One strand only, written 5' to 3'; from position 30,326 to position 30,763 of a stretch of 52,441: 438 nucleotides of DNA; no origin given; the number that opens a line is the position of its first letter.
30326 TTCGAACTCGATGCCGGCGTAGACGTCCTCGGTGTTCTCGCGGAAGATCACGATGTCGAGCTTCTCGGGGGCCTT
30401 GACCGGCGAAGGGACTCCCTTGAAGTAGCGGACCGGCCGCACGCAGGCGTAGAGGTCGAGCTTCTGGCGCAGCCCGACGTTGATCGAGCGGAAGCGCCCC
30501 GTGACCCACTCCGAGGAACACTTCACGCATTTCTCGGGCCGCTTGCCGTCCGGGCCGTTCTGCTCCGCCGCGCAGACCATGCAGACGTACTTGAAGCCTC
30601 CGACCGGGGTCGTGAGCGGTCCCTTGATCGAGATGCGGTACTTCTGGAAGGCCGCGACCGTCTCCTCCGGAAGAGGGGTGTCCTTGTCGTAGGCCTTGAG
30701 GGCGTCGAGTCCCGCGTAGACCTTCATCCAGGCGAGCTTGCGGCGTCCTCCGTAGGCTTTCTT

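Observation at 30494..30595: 34-aa CxxC-X14-CxxC insertion in isocitrate dehydrogenase, at the phosphorylation/substrate loop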

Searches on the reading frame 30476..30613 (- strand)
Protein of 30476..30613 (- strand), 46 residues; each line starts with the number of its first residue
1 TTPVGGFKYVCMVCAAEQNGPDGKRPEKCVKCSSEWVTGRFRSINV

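Call 11: search_protein_families(library=pfam, proteins=[window:30476-30613:-], max_evalue=10)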
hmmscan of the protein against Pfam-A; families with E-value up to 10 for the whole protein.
seq(46 aa): 2 families
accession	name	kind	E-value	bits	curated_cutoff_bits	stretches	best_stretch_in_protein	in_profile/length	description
PF18547.6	HalOD2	-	0.017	15.5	27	1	25-38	1-14/52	Halobacterial output domain 2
PF23470.1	Zn_ribbon_PF0610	-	0.067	13.4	26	1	24-38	16-30/39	PF0610 rubredoxin-like zinc beta-ribbon domain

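Call 14: find_related_loci(query=A1, collection=genome_contigs, flank=6000)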
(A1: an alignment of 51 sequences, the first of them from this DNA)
Query A1 (46 aa) in genome_contigs; peptide patterns used: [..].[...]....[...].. (x = any residue, [..] = any of these).
117 stretches matched a pattern; 111 encode a relative of the query (tblastn E <= 1e-3); the best 80 are kept; 80 distinct loci.
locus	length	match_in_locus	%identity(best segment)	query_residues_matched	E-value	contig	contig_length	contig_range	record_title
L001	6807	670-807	80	1-46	1e-25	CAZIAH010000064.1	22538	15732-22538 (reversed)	MAG TPA_asm: uncultured bacterium isolate SRP323688_co1_225 genome assembly, contig: NODE_3915_length_22538_cov_8.728728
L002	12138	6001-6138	78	1-46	3e-24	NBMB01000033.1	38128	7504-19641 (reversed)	MAG: Candidatus Cloacimonetes bacterium 4572_55 ex4572_55_scaffold_228, whole genome shotgun sequence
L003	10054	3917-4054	87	1-46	3e-24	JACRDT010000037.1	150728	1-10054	MAG: Elusimicrobia bacterium isolate NC_groundwater_1679_Pr3_B-0.1um_69_72 SR-2_scaffold_141_2501060, whole genome shotg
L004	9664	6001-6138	85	1-46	5e-24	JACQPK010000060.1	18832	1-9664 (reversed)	MAG: Elusimicrobia bacterium isolate NC_groundwater_1305_Ag_S-0.2um_70_34 S_p2_S4_coassembly_k141_401150, whole genome s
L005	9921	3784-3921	74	1-46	1e-23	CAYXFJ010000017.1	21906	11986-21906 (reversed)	MAG TPA_asm: uncultured bacterium isolate SRP080215_co1_194 genome assembly, contig: NODE_1241_length_21906_cov_4.483090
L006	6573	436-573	76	1-46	1e-23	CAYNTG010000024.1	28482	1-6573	MAG TPA_asm: uncultured bacterium isolate SRP191223_co1_365 genome assembly, contig: NODE_1272_length_28482_cov_16.01716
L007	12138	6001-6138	83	1-46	8e-24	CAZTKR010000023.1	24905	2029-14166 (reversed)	MAG TPA_asm: uncultured bacterium isolate binchicken_co334_18 genome assembly, contig: NODE_3321_length_24905_cov_5.7517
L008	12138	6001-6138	85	1-46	2e-23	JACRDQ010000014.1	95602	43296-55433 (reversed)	MAG: Elusimicrobia bacterium isolate NC_groundwater_1676_Pr3_B-0.1um_68_27 SR-2_scaffold_141_652081, whole genome shotgu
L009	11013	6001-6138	78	1-46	2e-23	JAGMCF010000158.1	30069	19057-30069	MAG: Candidatus Cloacimonadota bacterium isolate RS_16_45 ZL425.bin.45.fa_158, whole genome shotgun sequence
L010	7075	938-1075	76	1-46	2e-23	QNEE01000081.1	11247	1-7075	MAG: bacterium isolate B46_G16 B46_Guay16_scaffold_04111, whole genome shotgun sequence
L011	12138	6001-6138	80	1-46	3e-23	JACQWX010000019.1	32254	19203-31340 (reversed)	MAG: Elusimicrobia bacterium isolate NC_groundwater_1500_Pr4_B-0.1um_67_5 SR1-18-B1_scaffold_122151, whole genome shotgu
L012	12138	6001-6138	70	1-46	4e-23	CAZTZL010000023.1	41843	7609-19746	MAG TPA_asm: uncultured bacterium isolate binchicken_co94_424 genome assembly, contig: NODE_1152_length_41843_cov_15.450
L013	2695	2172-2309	85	1-46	4e-23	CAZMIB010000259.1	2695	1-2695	MAG TPA_asm: uncultured Elusimicrobia sp. isolate binchicken_co185_179 genome assembly, contig: NODE_110862_length_2695_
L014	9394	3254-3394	79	1-46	4e-23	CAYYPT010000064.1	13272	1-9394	MAG TPA_asm: uncultured bacterium isolate binchicken_co184_744 genome assembly, contig: NODE_8741_length_13272_cov_9.758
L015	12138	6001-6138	85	1-46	5e-23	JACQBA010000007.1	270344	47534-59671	MAG: Elusimicrobia bacterium isolate NC_groundwater_930_Pr1_S-0.2um_66_35 Montesol18-Sp2_coassembly_scaffold_413620, who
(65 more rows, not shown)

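Call 25: search_protein_representatives(alignment_id=A1)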
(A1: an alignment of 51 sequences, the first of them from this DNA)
Query: 51 sequences, 46 profile positions. Proteins with E-value up to 0.001 (for the whole library): 137; up to 1e-10: 5; up to 1e-30: 0. The best 137 are listed.
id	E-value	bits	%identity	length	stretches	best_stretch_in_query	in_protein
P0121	2.3e-23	98.0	-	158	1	1-46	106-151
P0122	5.8e-16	74.3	-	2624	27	20-37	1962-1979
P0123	2.3e-13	65.9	-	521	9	18-37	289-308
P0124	1.4e-11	60.3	-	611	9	18-38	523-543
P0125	6.1e-11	58.2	-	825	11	18-36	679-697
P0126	1.5e-10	56.9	-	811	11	14-38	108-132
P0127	4.1e-10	55.5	-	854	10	19-37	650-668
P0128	9.9e-10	54.3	-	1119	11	22-39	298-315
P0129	1.0e-09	54.3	-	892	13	18-36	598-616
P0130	3.1e-09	52.7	-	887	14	17-38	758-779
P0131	1.6e-08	50.5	-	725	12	5-38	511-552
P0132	2.6e-08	49.8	-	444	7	15-35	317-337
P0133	2.7e-08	49.7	-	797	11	18-39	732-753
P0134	2.9e-08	49.6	-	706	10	2-37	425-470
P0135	9.6e-08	48.0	-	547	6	5-34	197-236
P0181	9.3e-06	41.6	-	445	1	1-46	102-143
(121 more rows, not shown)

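Call 28: find_homologous_proteins(query=P0181, max_evalue=1e-50)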
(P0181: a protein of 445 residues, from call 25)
Query P0181 (445 aa): 8000 proteins with E <= 1e-50 among 8000 candidates; the best 120 are listed.
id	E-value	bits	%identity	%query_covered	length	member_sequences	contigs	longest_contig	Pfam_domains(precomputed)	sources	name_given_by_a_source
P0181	3.0e-297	1004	100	100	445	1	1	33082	PF00180.26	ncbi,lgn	-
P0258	2.7e-261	885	88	100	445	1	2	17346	PF00180.26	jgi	-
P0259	9.9e-238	807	81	99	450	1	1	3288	PF00180.26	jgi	jgi:isocitrate dehydrogenase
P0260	1.0e-199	682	66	100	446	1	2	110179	PF00180.26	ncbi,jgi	-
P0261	1.1e-199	682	66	100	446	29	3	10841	PF00180.26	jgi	jgi:isocitrate dehydrogenase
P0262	5.3e-199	680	65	100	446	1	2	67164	PF00180.26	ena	-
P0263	6.6e-199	679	65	100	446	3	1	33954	PF00180.26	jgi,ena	-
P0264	6.9e-199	679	65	100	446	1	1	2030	PF00180.26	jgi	jgi:isocitrate dehydrogenase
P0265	2.2e-198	678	65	100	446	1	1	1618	PF00180.26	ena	-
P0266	4.9e-198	677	65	100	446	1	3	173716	PF00180.26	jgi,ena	-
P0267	6.6e-198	676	65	100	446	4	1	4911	PF00180.26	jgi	jgi:isocitrate dehydrogenase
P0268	1.6e-197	675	65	99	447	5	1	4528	PF00180.26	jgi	-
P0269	4.9e-197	673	66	99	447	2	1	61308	PF00180.26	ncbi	-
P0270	8.0e-197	673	65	100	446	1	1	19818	PF00180.26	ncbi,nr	ncbi:MAG: NADP-dependent isocitrate dehydrogenase [Gemmatimonadetes bacterium]|nr:NADP-dependent iso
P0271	1.2e-196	672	65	99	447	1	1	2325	PF00180.26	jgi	jgi:isocitrate dehydrogenase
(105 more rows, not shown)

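Call 36: search_solved_structures(query=A1, max_evalue=10, show_alignments=3)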
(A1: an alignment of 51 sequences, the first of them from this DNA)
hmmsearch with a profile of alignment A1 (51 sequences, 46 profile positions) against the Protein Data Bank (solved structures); distinct sequences matched with E-value up to 10: 76 (the best 60 are shown).
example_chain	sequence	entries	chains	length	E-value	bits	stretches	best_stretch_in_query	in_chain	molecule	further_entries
2i13_A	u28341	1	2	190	1.1e-09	41.3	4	15-35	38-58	Aart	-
5wjq_D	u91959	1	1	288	4.8e-08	36.1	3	18-37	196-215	Zinc finger protein 568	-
5v3m_C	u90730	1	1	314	6.5e-08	35.7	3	18-37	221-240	Zinc finger protein 568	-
8sst_A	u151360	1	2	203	1.1e-06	31.8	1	18-39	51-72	Transcriptional repressor CTCF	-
8sss_A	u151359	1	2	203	1.1e-06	31.8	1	18-39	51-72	Transcriptional repressor CTCF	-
5v3j_E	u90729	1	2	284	4.8e-06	29.7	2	18-37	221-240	Zinc finger protein 568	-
5v3g_D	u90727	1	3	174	1.6e-05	28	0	20-33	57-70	PR domain zinc finger protein 9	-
5egb_A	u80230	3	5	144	9.4e-05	25.5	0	20-33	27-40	Histone-lysine N-methyltransferase PRDM9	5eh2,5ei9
7mc1_A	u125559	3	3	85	0.00069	22.8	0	19-37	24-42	Isoform 2 of Zinc finger and BTB domain-containing protein 17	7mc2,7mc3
5yef_A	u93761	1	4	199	0.00085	22.5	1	18-39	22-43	Transcriptional repressor CTCF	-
1mey_C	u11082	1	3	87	0.00095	22.3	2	17-36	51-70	CONSENSUS ZINC FINGER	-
5t0u_A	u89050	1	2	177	0.0012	22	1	18-39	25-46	Transcriptional repressor CTCF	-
2lvr_A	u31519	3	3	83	0.0094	19.1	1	20-37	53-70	Zinc finger and BTB domain-containing protein 17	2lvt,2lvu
2gmg_A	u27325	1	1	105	0.0095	19.1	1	24-42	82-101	hypothetical protein Pf0610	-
1x6e_A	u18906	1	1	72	0.013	18.7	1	18-35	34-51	Zinc finger protein 24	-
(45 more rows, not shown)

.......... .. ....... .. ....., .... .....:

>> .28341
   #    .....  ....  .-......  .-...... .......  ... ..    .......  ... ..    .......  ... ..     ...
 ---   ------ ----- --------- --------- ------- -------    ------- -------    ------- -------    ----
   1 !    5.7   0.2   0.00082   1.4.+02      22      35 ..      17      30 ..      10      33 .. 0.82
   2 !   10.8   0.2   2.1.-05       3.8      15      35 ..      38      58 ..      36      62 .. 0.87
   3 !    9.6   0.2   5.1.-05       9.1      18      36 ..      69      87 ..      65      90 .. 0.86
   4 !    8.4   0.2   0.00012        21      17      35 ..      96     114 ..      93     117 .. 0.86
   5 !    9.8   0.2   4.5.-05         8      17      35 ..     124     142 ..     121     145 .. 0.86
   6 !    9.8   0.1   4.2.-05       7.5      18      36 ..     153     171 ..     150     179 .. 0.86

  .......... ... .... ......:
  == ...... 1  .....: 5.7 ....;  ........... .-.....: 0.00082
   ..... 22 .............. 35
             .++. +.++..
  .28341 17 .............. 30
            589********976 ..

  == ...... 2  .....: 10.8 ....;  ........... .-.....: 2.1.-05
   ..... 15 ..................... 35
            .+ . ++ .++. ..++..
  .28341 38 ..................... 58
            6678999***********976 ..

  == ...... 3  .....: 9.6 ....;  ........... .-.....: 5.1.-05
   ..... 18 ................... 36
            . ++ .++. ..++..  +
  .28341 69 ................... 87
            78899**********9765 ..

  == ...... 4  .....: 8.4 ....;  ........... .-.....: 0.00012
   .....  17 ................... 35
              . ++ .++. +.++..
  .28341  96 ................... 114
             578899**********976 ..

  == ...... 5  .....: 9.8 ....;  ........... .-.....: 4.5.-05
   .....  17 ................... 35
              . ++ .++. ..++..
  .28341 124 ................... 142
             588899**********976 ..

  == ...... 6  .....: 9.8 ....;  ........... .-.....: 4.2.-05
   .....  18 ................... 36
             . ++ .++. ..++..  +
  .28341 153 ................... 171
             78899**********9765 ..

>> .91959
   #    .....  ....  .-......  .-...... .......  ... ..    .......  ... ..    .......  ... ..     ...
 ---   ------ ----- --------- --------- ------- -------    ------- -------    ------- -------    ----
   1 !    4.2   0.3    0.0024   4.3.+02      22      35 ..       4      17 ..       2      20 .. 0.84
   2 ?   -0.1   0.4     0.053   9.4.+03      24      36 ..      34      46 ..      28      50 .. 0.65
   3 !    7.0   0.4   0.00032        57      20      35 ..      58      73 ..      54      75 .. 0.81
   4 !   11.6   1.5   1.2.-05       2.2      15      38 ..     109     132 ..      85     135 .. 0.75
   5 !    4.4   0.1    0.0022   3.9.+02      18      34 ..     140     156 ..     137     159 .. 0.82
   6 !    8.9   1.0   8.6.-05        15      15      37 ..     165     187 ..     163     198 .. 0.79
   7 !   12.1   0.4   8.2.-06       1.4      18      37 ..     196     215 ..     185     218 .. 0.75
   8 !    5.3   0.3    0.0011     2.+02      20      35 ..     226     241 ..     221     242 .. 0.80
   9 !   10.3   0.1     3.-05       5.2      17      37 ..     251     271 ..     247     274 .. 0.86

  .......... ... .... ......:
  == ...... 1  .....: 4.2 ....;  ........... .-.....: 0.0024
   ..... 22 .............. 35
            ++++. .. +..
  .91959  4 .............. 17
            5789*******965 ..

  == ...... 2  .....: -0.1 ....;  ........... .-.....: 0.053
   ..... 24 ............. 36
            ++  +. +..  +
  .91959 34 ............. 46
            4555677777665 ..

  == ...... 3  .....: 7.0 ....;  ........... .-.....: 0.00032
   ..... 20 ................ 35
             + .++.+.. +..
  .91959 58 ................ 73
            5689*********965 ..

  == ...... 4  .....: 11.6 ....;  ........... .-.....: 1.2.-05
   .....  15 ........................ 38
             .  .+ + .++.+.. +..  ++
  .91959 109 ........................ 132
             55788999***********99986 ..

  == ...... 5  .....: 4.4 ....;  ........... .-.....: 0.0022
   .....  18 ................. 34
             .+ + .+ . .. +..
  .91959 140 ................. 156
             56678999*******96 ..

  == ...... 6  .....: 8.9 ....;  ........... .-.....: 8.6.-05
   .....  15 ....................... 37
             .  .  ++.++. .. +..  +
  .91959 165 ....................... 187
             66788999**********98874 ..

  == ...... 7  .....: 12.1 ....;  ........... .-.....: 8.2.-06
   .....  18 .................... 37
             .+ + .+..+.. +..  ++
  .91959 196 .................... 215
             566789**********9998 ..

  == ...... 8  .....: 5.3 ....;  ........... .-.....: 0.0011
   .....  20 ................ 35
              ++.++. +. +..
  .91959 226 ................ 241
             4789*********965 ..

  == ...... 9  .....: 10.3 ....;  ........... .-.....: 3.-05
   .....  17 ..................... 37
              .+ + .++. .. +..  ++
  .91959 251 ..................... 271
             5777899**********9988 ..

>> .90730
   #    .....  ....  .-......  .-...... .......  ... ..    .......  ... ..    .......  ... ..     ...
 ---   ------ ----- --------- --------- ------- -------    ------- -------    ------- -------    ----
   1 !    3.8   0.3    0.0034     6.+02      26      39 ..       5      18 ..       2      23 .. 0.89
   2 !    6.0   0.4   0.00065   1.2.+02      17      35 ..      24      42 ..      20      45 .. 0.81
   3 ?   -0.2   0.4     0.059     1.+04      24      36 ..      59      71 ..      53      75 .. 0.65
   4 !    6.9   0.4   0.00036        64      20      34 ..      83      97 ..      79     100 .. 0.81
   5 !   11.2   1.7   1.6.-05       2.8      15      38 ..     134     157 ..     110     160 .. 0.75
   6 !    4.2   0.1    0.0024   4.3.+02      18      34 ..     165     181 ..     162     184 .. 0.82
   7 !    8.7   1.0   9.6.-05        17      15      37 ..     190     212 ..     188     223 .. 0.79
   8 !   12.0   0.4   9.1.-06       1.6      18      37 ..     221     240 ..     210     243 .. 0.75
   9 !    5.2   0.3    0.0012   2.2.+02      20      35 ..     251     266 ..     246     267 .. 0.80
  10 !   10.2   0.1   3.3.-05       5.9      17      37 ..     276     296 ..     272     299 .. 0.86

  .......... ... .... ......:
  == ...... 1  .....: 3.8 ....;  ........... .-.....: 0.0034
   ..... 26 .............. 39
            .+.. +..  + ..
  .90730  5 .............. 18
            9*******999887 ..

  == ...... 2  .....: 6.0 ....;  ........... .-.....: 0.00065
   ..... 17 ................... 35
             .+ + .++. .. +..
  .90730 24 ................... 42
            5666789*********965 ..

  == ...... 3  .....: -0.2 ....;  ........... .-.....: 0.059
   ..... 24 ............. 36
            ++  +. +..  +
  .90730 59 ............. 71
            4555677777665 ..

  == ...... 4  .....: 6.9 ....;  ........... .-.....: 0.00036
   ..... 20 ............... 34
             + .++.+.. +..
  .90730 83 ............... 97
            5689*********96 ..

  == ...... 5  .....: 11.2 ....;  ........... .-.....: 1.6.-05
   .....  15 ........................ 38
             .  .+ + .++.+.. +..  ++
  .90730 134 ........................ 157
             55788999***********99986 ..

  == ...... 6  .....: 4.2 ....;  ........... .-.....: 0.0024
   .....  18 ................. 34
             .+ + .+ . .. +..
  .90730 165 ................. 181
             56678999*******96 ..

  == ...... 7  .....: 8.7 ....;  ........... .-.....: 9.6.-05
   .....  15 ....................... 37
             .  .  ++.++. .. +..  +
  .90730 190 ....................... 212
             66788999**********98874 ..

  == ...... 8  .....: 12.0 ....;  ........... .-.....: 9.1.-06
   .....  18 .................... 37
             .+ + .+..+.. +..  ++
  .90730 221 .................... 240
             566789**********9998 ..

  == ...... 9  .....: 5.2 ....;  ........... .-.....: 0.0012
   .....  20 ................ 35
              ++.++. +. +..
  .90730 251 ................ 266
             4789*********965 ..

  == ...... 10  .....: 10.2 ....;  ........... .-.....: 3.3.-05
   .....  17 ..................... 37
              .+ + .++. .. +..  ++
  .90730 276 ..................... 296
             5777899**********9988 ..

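Call 37: predict_structure(alignment_id=A1)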
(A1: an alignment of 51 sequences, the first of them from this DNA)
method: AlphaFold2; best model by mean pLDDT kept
length: 46 residues; sequences in the alignment: 51
mean_pLDDT: 71.0   pTM: 0.45
mean pLDDT of the five models: 71.0, 68.8, 66.9, 65.2, 64.9
residues with pLDDT >= 90: 0; 70-90: 30; 50-70: 13; < 50: 3
segments of 3 or more residues with pLDDT < 50: none
pLDDT, mean of each block of 10 residues (from residue 1): 64 77 73 79 55
secondary structure, 60 per line:
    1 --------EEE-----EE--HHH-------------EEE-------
elements in order: E9-11 E37-39

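Call 42: fold_search(model_id=the predicted structure, library=pdb)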
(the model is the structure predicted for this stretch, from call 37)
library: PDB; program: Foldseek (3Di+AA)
matches with E <= 10: 141; with E <= 0.001: 0
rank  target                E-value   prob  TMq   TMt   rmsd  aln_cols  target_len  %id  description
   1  9qf4_Bg               4.0e-01  0.80  0.53  0.53   2.7        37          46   35  Structure of P. furiosus 70S ribosome grown at 95 degC (released 2025-11-05)
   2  6skf_Bj               4.5e-01  0.82  0.54  0.53   2.5        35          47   37  Cryo-EM Structure of T. kodakarensis 70S ribosome (released 2020-07-29)
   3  7qep_P0               5.2e-01  0.90  0.58  0.55   1.7        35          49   31  Cryo-EM structure of the ribosome from Encephalitozoon cuniculi (released 2022-02-09)
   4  4ywl_A                5.2e-01  0.69  0.54  0.11   5.3        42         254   21  Pyrococcus furiosus MCM N-terminal domain F179A point mutant pentameric ring (released 2015-09-23)
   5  5x4z_L                6.9e-01  0.69  0.60  0.60   2.9        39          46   23  RNA Polymerase II from Komagataella Pastoris (Type-1 crystal) (released 2017-05-17)
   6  7olc_Lm               6.9e-01  0.44  0.47  0.42   4.1        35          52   20  Thermophilic eukaryotic 80S ribosome at idle POST state (released 2022-01-26)
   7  2gmg_MODEL_1_A        7.3e-01  0.41  0.47  0.24   2.7        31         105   29  Solution NMR Structure of protein PF0610 from Pyrococcus furiosus, Northeast Structural Genomics Consortium Ta (released 2006-11-28)
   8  9e6q_Ag               7.9e-01  0.51  0.51  0.48   2.9        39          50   36  Cryo-EM structure of the Pyrobaculum calidifontis 50S ribosomal subunit in complex with Dri (released 2024-11-20)
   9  8p8m_RO               7.9e-01  0.41  0.47  0.43   4.1        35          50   20  Yeast 60S ribosomal subunit, RPL39 deletion (released 2024-06-12)
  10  8hil_L                8.4e-01  0.72  0.58  0.58   2.6        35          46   23  A cryo-EM structure of B. oleracea RNA polymerase V at 3.57 Angstrom (released 2023-03-22)
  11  4ywm_A                8.4e-01  0.57  0.55  0.11   5.2        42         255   21  Pyrococcus furiosus MCM N-terminal domain beta-turn triple mutant pentameric ring (released 2015-09-23)
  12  8x7t_F                8.4e-01  0.38  0.50  0.04   4.4        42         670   26  MCM in the Apo state. (released 2024-01-17)
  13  1k83_L                9.0e-01  0.69  0.62  0.64   2.8        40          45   18  Crystal Structure of Yeast RNA Polymerase II Complexed with the Inhibitor Alpha Amanitin (released 2002-02-13)
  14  5g5l_L                1.0e+00  0.69  0.60  0.64   2.9        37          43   19  RNA polymerase I-Rrn3 complex at 4.8 A resolution (released 2016-07-27)
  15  8fru_m                1.1e+00  0.72  0.62  0.57   1.9        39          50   18  60S subunit of the Giardia lamblia 80S ribosome (released 2024-01-31)
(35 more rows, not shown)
